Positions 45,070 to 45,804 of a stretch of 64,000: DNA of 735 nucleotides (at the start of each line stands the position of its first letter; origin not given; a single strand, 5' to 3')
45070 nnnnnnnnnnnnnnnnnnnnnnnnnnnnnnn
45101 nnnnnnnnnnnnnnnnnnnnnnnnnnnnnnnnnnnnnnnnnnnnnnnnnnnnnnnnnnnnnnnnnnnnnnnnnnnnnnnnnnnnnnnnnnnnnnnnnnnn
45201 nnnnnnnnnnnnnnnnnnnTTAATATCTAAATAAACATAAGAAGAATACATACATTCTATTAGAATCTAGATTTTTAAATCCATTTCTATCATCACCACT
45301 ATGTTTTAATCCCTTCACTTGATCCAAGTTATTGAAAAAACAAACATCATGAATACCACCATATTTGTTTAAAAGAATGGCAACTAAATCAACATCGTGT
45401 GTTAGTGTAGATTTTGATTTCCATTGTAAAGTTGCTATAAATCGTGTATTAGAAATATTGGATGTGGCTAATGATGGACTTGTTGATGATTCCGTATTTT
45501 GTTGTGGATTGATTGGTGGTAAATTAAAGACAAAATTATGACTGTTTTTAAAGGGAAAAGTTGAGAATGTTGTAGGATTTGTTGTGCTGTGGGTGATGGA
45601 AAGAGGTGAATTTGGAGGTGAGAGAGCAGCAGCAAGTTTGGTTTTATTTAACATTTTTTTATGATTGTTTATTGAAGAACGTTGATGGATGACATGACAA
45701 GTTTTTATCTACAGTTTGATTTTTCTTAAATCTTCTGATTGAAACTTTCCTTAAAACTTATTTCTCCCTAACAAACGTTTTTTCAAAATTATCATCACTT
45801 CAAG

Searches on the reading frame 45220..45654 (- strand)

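Call 49: search_protein_families(library=pfam, proteins=[window:45220-45654:-], max_evalue=1)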
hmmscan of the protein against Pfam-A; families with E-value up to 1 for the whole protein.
window:45220-45654:- (144 aa): 1 family
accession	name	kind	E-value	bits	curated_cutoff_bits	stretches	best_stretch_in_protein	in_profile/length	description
PF02342.23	TerD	-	3.3e-06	27.1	25.3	1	61-136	12-93/187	TerD domain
